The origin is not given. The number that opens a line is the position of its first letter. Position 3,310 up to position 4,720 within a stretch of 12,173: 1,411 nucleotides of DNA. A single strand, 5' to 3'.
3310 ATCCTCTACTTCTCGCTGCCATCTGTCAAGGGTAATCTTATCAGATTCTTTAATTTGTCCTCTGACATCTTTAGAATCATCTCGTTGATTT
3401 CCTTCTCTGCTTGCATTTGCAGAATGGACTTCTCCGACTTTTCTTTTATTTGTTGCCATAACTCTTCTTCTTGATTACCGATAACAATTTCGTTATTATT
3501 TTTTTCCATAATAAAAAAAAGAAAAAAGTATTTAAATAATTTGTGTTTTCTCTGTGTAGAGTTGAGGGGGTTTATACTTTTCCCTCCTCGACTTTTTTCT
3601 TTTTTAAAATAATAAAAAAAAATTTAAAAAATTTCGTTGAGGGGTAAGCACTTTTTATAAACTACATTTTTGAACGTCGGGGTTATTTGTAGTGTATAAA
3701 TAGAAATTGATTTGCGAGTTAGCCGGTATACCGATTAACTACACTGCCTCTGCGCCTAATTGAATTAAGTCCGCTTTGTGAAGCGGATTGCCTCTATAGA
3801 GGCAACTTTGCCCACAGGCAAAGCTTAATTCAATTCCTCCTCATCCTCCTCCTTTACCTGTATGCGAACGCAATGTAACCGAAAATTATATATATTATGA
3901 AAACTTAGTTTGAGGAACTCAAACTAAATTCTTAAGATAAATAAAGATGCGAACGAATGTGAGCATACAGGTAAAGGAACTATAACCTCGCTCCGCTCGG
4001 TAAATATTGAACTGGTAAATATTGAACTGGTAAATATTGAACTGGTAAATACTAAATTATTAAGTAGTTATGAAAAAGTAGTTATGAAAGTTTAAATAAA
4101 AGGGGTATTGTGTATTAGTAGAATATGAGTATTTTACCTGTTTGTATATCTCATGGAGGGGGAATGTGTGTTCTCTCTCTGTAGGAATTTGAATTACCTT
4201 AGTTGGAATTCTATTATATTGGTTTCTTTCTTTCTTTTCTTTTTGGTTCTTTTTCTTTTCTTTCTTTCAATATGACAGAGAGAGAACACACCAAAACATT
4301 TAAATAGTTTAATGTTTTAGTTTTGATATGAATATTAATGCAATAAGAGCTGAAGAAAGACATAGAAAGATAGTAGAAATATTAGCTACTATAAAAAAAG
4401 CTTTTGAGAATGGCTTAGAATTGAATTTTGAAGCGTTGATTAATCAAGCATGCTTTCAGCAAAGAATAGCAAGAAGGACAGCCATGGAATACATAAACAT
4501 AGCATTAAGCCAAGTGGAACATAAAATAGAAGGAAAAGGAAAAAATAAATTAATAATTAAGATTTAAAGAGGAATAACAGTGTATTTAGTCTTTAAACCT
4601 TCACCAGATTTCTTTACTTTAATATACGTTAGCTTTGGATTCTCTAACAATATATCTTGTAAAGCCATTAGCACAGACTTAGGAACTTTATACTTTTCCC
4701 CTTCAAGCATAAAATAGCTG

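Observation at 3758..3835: Perfect 78-nt four-way junction (cloverleaf-like) element with strand-symmetric loops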

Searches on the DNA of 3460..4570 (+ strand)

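Call 16: search_dna_similar(query=window:3460-4570:+, collection=phages, mode=distant)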
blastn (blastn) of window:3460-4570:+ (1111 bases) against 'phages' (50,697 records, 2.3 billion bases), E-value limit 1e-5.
No match.

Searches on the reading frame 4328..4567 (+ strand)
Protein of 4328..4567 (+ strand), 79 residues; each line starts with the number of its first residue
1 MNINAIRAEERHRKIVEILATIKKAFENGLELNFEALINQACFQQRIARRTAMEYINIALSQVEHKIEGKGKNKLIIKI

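Call 13: search_protein_families(library=pfam, max_evalue=0.01, proteins=[window:4328-4567:+])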
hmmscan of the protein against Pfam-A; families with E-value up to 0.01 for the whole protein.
window:4328-4567:+ (79 aa): 0 families

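Call 14: search_protein_families(library=phrogs, max_evalue=0.01, proteins=[window:4328-4567:+])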
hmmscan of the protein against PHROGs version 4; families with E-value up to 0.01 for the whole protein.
window:4328-4567:+ (79 aa): 0 families

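Call 23: find_encoding_contigs(protein=window:4328-4567:+, flank=6000, max_places=10)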
Protein window:4328-4567:+ (79 aa): 7 contigs read that carry it; 6 places shown.
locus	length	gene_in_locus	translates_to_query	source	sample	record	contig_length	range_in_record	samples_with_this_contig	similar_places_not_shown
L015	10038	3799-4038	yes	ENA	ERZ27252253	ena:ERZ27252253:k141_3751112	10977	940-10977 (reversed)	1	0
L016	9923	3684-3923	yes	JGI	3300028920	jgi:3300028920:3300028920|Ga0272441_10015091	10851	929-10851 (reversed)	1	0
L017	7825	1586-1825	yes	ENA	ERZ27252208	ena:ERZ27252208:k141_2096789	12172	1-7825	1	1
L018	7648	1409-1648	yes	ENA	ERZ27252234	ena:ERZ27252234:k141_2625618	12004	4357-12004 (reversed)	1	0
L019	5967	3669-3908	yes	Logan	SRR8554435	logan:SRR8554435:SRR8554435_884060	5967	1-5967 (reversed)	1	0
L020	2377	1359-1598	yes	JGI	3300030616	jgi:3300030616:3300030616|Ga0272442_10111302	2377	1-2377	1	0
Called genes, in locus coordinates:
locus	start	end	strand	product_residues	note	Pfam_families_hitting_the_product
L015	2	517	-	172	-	?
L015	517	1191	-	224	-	-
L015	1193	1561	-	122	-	-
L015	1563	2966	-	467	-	PF03237:Terminase_6N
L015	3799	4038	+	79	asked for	-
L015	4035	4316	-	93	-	-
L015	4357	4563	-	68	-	-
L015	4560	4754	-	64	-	-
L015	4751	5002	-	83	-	-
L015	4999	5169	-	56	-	-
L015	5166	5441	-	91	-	-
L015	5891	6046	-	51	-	-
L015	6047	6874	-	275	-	PF13385:Laminin_G_3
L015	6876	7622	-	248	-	-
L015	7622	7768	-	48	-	-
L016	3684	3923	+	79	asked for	-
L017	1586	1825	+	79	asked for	-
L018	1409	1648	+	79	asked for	-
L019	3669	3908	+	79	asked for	-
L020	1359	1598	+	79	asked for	-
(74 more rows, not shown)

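Call 63: search_protein_families(library=pfam, max_evalue=0.01, proteins=[window:4328-4567:+])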
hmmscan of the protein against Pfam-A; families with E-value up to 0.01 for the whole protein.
window:4328-4567:+ (79 aa): 0 families

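Call 69: search_protein_families(library=phrogs, max_evalue=0.01, proteins=[window:4328-4567:+])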
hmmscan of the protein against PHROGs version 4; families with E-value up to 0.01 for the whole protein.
window:4328-4567:+ (79 aa): 0 families
